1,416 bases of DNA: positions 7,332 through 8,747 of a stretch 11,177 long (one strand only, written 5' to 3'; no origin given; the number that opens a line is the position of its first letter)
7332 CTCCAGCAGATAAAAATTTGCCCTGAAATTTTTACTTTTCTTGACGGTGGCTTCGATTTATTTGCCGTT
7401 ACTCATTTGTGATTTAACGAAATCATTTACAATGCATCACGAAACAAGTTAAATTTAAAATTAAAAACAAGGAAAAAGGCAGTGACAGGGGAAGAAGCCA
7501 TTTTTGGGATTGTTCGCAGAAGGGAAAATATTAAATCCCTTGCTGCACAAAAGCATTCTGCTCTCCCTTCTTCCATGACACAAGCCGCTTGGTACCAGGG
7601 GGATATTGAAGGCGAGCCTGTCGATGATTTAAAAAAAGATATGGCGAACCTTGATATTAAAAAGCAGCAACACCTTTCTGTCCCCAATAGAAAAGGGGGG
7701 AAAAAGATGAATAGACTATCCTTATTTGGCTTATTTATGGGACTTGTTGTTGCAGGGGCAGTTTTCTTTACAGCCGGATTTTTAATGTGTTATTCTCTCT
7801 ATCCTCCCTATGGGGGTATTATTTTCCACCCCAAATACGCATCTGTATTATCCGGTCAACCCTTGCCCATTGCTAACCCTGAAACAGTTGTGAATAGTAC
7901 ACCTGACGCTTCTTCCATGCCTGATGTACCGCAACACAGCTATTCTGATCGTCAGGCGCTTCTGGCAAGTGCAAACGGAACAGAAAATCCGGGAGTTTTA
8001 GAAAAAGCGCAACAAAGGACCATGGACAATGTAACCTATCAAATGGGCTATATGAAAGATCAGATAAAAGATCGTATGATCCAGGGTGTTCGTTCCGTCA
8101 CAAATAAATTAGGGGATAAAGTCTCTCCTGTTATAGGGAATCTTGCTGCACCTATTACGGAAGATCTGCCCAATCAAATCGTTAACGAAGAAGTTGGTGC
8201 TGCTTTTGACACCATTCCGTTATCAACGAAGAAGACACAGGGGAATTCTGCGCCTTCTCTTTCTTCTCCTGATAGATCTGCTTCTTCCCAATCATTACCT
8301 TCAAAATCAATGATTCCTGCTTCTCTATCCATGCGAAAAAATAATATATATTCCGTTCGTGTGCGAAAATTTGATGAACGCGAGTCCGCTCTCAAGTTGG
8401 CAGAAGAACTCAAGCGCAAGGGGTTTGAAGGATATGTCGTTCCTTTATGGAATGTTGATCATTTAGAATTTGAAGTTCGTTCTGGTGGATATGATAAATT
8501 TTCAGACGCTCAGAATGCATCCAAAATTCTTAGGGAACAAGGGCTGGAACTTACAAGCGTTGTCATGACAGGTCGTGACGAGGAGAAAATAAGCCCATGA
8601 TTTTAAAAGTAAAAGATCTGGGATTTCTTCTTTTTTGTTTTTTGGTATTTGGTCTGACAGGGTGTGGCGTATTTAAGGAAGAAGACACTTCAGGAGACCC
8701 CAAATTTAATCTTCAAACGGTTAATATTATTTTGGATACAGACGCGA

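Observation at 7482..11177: T6SS tssJ-tssK-tssL block led by a translationally coupled FtsN-like SPOR-domain protein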

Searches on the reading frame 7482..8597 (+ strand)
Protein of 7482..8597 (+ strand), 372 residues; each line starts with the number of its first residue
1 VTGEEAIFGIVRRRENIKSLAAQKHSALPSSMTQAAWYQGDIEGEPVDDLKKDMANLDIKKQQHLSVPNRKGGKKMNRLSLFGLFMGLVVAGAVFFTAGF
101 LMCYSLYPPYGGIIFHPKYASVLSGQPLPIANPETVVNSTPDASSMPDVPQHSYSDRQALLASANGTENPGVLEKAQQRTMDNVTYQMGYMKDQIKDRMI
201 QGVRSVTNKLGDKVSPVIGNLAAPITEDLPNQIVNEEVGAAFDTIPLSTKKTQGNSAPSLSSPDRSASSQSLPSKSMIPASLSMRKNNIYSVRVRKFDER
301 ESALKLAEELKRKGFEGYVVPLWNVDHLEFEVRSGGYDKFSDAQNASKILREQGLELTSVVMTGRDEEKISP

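Call 5: search_protein_families(library=pfam, proteins=[window:7482-8597:+], max_evalue=0.1)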
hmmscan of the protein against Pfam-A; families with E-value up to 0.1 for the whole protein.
window:7482-8597:+ (372 aa): 3 families
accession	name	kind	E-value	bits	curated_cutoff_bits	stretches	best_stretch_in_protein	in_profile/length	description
PF05036.18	SPOR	-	1.1e-06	29.3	21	1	286-321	40-76/76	SPOR domain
PF02608.20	Bmp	-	0.0034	16.9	24.1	1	136-222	162-246/301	ABC transporter substrate-binding protein PnrA-like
PF06628.17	Catalase-rel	-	0.015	15.9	30.1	1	174-214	20-61/65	Catalase-related immune-responsive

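Call 8: find_homologous_proteins(query=window:7482-8597:+, max_evalue=0.001)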
Query window:7482-8597:+ (372 aa): 6 proteins with E <= 0.001 among 3824 candidates.
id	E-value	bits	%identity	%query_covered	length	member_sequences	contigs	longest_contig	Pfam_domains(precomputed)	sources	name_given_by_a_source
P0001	3.8e-226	768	92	100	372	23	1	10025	PF05036.19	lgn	-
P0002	4.5e-182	623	76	100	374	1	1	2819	PF05036.19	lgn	-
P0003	1.5e-136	473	57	100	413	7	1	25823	PF05036.19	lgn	-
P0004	1.1e-122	428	57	100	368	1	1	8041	-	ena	-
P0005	3.2e-86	308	43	99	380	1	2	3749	PF05036.19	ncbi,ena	-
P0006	1.5e-72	263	38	99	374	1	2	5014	PF05036.19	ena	-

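Call 9: find_encoding_contigs(protein=P0003, flank=10000, max_places=4)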
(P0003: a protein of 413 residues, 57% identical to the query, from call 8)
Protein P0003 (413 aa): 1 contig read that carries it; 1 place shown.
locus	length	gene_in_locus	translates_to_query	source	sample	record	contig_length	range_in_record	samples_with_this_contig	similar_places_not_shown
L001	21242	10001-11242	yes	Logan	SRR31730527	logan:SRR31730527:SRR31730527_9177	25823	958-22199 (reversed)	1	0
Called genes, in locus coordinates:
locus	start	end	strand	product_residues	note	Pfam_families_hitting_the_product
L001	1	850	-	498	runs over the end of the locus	PF07690:MFS_1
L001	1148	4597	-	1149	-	PF27156:RP005_N, PF07992:Pyr_redox_2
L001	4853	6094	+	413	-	PF00162:PGK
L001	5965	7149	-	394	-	PF02628:COX15-CtaA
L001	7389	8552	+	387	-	PF00375:SDF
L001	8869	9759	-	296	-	PF00348:polyprenyl_synt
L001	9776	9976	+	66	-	-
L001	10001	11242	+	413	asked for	PF05036:SPOR (faint)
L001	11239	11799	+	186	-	-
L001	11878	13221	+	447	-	PF05936:T6SS_VasE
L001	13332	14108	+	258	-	PF09850:DotU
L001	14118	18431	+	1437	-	PF14331:IcmF-related_N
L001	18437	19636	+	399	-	PF06812:ImpA_N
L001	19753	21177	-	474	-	PF00890:FAD_binding_2 (weak), PF01134:GIDA, PF01946:Thi4 (weak), PF07992:Pyr_redox_2, PF12831:FAD_oxidored, PF13450:NAD_binding_8 (weak), PF00070:Pyr_redox, PF02852:Pyr_redox_dim, +5 more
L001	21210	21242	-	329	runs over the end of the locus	?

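Call 10: find_encoding_contigs(protein=P0001, flank=10000, max_places=4)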
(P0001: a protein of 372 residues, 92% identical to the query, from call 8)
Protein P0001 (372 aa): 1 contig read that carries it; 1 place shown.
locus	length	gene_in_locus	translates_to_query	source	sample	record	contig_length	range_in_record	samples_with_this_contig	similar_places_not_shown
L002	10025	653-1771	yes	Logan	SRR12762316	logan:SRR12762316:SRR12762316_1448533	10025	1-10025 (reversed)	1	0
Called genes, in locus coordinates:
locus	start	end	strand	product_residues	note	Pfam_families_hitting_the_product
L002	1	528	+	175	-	?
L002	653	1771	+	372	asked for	PF05036:SPOR (faint)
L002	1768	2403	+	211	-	-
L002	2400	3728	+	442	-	PF05936:T6SS_VasE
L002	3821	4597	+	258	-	PF09850:DotU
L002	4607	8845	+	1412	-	PF14331:IcmF-related_N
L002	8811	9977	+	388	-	PF06812:ImpA_N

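Call 11: find_encoding_contigs(protein=P0005, flank=10000, max_places=4)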
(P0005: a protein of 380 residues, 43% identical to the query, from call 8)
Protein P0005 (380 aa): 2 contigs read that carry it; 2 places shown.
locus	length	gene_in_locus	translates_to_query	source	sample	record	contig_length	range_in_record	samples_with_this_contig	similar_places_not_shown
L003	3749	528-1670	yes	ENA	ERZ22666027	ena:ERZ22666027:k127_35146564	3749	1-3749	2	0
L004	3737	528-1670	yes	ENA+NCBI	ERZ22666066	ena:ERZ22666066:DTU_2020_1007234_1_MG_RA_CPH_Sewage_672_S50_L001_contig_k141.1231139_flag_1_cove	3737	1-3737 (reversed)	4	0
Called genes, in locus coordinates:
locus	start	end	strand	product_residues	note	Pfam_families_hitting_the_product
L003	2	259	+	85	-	?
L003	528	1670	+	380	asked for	PF05036:SPOR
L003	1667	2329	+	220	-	-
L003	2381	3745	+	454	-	PF05936:T6SS_VasE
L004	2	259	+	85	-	?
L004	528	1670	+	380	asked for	PF05036:SPOR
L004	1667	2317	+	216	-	-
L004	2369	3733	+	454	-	PF05936:T6SS_VasE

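Call 12: find_encoding_contigs(protein=P0006, flank=10000, max_places=4)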
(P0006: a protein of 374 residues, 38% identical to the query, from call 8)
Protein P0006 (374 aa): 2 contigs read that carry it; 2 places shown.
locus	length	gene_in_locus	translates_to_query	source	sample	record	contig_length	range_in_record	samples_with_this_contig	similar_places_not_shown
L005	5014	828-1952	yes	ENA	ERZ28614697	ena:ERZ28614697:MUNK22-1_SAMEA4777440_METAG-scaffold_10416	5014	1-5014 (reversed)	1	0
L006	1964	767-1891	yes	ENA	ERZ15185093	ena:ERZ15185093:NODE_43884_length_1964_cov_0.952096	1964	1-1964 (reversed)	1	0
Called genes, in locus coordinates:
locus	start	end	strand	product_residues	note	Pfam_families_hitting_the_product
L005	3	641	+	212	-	?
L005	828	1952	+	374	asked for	PF05036:SPOR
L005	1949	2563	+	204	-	-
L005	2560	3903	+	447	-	PF05936:T6SS_VasE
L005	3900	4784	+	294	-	PF09850:DotU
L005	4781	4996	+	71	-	-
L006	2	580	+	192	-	?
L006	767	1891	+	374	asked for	PF05036:SPOR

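Call 13: find_encoding_contigs(protein=P0004, flank=10000, max_places=4)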
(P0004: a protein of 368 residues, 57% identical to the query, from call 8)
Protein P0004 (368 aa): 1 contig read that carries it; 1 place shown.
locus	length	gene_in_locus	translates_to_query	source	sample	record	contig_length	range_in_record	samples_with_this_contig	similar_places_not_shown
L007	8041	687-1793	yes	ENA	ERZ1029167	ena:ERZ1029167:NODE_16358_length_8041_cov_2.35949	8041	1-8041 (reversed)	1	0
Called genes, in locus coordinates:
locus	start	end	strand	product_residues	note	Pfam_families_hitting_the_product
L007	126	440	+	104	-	PF04977:DivIC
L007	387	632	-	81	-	-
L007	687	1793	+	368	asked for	-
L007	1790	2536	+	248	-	-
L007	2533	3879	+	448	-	PF05936:T6SS_VasE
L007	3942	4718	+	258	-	PF09850:DotU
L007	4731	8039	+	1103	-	?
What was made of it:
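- On TssJ (PF12790 / TIGR03352): Gene order is shown in calls 9-13.
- In L007 a DivIC/FtsB gene lies just upstream (call 13). DivIC lies upstream in L007 (call 13).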

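Call 18: find_related_loci(query=A1, collection=genome_contigs, flank=10000)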
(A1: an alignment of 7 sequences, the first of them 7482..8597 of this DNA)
Query A1 (372 aa) in genome_contigs; peptide patterns used: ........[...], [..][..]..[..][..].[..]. (x = any residue, [..] = any of these).
228 stretches matched a pattern; 1 encode a relative of the query (tblastn E <= 1e-3); 1 distinct loci.
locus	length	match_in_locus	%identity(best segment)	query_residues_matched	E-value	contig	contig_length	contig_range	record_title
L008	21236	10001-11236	58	1-372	2e-150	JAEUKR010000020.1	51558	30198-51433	MAG: Caedimonas sp. isolate new MAG-100 k141_3869161, whole genome shotgun sequence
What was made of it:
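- Tried and rejected: The genome-collection scan found a single locus, in Caedimonas sp. (call 18).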

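Call 35: search_protein_representatives(alignment_id=A1)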
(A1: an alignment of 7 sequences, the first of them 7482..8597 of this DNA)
Query: 7 sequences, 373 profile positions. Proteins with E-value up to 0.001 (for the whole library): 349; up to 1e-10: 44; up to 1e-30: 10. The best 150 are listed.
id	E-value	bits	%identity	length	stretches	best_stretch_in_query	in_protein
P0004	1.4e-171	587.5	-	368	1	1-373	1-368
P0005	2.7e-164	563.5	-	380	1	1-373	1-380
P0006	7.6e-152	522.5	-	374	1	1-373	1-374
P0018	5.9e-67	243.2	-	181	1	1-182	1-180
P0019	1.7e-55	205.4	-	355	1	1-368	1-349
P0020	1.1e-47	179.8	-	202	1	188-352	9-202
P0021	2.2e-38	149.1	-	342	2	6-110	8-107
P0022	4.8e-34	134.9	-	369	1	4-357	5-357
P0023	7.9e-34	134.2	-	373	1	8-349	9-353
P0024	1.4e-32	130.1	-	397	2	8-110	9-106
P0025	1.6e-30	123.2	-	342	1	31-369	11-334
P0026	3.0e-28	115.8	-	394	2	28-109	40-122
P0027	9.3e-28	114.2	-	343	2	2-110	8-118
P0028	1.6e-27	113.4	-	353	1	4-354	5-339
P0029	5.7e-26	108.3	-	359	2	8-110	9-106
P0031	7.1e-25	104.7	-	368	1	10-351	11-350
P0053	3.4e-15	72.8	-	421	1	9-349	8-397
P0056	1.5e-11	60.8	-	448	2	274-357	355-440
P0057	3.5e-11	59.6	-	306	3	276-369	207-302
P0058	8.6e-11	58.3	-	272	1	151-371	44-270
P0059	1.4e-10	57.6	-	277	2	269-373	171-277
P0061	2.5e-10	56.8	-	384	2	258-354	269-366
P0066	1.6e-08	50.9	-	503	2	16-106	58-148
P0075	8.9e-08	48.4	-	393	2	268-373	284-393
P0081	4.0e-07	46.3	-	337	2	199-367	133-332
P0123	1.2e-05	41.4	-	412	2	266-354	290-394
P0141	2.7e-05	40.2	-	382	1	259-354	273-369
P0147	3.4e-05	39.9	-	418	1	241-356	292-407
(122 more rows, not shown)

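Call 44: find_related_loci(query=A3, collection=metagenome_contigs, flank=7000)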
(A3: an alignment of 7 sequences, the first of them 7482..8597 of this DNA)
Query A3 (372 aa) in metagenome_contigs; peptide patterns used: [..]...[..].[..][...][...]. (x = any residue, [..] = any of these).
333 stretches matched a pattern; 2 encode a relative of the query (tblastn E <= 1e-3); 2 distinct loci.
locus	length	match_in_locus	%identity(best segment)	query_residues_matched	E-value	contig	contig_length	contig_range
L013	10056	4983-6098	94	1-372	0e+0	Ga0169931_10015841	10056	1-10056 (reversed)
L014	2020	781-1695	24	9-350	4e-15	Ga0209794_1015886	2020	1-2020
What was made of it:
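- Tried and rejected: The 7-sequence alignment found only 2 loci (call 44).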

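Call 45: find_homologous_proteins(query=A4, max_evalue=0.00001)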
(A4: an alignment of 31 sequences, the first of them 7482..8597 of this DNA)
Query A4 (31 sequences) (372 aa, profile of the alignment): 7 proteins with E <= 0.00001 among 8000 candidates.
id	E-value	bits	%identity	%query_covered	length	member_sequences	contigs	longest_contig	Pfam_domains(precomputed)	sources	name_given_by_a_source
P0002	1.4e-104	368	76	100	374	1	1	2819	PF05036.19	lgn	-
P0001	2.5e-103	364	92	100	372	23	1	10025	PF05036.19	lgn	-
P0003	1.5e-101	358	57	100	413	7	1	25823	PF05036.19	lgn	-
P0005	1.6e-101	358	43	99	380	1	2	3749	PF05036.19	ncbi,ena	-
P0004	1.1e-99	352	57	100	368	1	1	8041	-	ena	-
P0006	3.4e-91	324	38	99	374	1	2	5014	PF05036.19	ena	-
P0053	4.5e-90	321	25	59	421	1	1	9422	PF05036.19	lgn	-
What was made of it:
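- Tried and rejected: It returned only one new member, P0053 (call 45).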

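Call 46: find_encoding_contigs(protein=P0053, flank=10000, max_places=3)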
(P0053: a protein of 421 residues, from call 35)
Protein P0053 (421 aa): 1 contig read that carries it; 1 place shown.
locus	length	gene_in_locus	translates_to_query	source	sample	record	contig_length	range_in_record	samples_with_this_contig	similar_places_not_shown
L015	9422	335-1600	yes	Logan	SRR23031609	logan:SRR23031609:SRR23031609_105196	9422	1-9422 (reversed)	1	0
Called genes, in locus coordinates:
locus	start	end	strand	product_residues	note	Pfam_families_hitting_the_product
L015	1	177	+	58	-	?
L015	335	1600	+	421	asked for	PF05036:SPOR (faint)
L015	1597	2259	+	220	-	-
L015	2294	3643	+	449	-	PF05936:T6SS_VasE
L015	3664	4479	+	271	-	PF09850:DotU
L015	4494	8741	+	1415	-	PF14331:IcmF-related_N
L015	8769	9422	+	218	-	?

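Call 47: predict_structure(alignment_id=A1)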
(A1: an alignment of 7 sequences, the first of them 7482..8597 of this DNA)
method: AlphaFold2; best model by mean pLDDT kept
length: 372 residues; sequences in the alignment: 7
mean_pLDDT: 56.9   pTM: 0.28
mean pLDDT of the five models: 56.9, 55.4, 53.2, 53.1, 50.0
residues with pLDDT >= 90: 12; 70-90: 92; 50-70: 108; < 50: 160
segments of 3 or more residues with pLDDT < 50: 1-6, 23-45, 66-73, 107-170, 221-226, 245-285
pLDDT, mean of each block of 10 residues (from residue 1): 46 51 42 34 51 71 53 54 80 79 56 42 42 36 34 44 44 53 56 60 60 52 48 56 44 28 30 32 56 90 90 86 83 87 89 80 69 55
secondary structure, 60 per line:
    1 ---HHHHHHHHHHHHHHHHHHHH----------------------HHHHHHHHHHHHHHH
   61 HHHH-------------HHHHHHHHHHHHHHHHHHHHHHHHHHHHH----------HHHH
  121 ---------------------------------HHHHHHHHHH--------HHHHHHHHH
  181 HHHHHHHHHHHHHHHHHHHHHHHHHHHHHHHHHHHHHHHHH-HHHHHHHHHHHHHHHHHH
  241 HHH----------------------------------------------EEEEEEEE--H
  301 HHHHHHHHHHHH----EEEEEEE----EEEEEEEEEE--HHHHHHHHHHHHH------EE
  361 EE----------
elements in order: H4-23 H46-64 H78-106 H117-120 H154-163 H172-221 H223-243 E290-297 H300-312 E317-323 E328-337 H340-352 E359-362
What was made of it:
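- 7482..7715 (+): Cytoplasmic N-terminal region (aa 1-78). It has a conserved basic motif (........, with R12 in 28 of 31 members) and a second conserved helix (KKxxHL, with L65 invariant). Helices 4-23 and 46-64 appear in the AF2 model at low confidence (call 47).
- On SPOR domain (PF05036): AF2 model aa 290-362 has pLDDT of about 83-90 (call 47).
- Checked: The AF2 model gives a beta-alpha-beta-beta-alpha-beta fold at aa 290-362 with pLDDT about 87 (call 47).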

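Call 50: fold_search(model_id=the predicted structure, library=pdb)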
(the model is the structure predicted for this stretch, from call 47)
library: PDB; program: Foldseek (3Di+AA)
matches with E <= 10: 1416; with E <= 0.001: 1
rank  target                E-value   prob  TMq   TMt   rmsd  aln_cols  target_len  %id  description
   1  1x60_MODEL_1_A        3.8e-04  1.00  0.18  0.73   2.5        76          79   22  Solution structure of the peptidoglycan binding domain of B. subtilis cell wall lytic enzyme CwlC (released 2005-08-09)
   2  6i09_A                1.8e-03  1.00  0.19  0.79   2.2        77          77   16  Crystal structure of RlpA SPOR domain from Pseudomonas aeruginosa in complex with denuded glycan obtained by soaking (released 2019-11-13)
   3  6i05                  2.6e-03  1.00  0.18  0.77   2.2        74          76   16  Crystal structure of RlpA SPOR domain from Pseudomonas aeruginosa (released 2019-11-13)
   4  6ztg_MODEL_1_A        3.4e-03  1.00  0.18  0.33  15.0       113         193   15  Spor protein DedD (released 2020-11-11)
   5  6ozd_A                9.1e-03  1.00  0.18  0.13   2.4        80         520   16  Crystal structure of Putative exported protein (BPSS2145) from Burkholderia pseudomallei K96243 (released 2019-06-12)
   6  9e9c_f                2.2e-02  0.77  0.13  0.32   8.1        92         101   16  Mouse mitoribosome large subunit assembly intermediate bound to NSUN4, METRF4, GTPBP7, GTPBP10 and the MALSU1-L0R8F8-m (released 2025-08-06)
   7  6ozd_B                2.6e-02  1.00  0.18  0.13   2.8        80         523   15  Crystal structure of Putative exported protein (BPSS2145) from Burkholderia pseudomallei K96243 (released 2019-06-12)
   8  8tcf_C                2.6e-02  0.72  0.12  0.35   5.9        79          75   24  Integrin alpha-v beta-8 in complex with minibinder B8_BP_dsulf (released 2023-09-27)
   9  6wi5_A                3.2e-02  0.84  0.14  0.38   5.8        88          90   23  De novo designed protein Foldit4 (released 2020-04-22)
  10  9hcd_f                3.2e-02  0.82  0.14  0.38   5.3        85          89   14  Mouse mitoribosome large subunit assembly intermediate (with uL16m) bound to MRM3-dimer, DDX28 and the MALSU-L0R8F8-mt (released 2025-06-11)
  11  2lxf_MODEL_1_A        3.2e-02  0.63  0.12  0.27  21.5       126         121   16  Solution NMR structure of a potential acylphosphatase from Giardia lamblia, Seattle Structural Genomics Center (released 2012-09-12)
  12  2l48_MODEL_1_A        3.6e-02  0.77  0.12  0.34  17.2       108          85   13  Solution structure of the PlyG cell wall binding domain (released 2011-10-12)
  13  2bj9_A                4.3e-02  0.47  0.12  0.23   7.0        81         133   18  NIKR with bound NICKEL and phosphate (released 2005-04-08)
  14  2wve_A                4.6e-02  0.47  0.14  0.28  12.4       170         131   11  Structural and mechanistic insights into Helicobacter pylori NikR function (released 2010-01-19)
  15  6bwq_B                5.2e-02  0.95  0.15  0.32   5.4        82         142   16  LarC2, the C-terminal domain of a cyclometallase involved in the synthesis of the NPN cofactor of lactate racemase, in (released 2018-06-20)
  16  2lfv_MODEL_1_A        5.9e-02  0.91  0.14  0.40  18.3        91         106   14  Solution Structure of the SPOR domain from E. coli DamX (released 2012-07-18)
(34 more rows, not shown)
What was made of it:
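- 8343..8573 (+): C-terminal SPOR domain (aa 288-364). It is non-canonical: Arg293 replaces the conserved glycan-binding Gln, and beta1 is basic (VRVRKF). Fold matches to SPOR domains of CwlC, RlpA, DedD and DamX are in call 50.
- On SPOR domain (PF05036): Foldseek finds CwlC 1x60 (E=3.8e-4, TM 0.73), RlpA 6i09 (TM 0.79, rmsd 2.2), DedD 6ztg and DamX 2lfv (call 50).
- Closest known: FtsN / DedD / DamX. Same: The SPOR fold matches DedD and DamX structures (call 50).
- Checked: The best PDB matches are the SPOR domains of CwlC and RlpA, with TM 0.73-0.79 (call 50).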
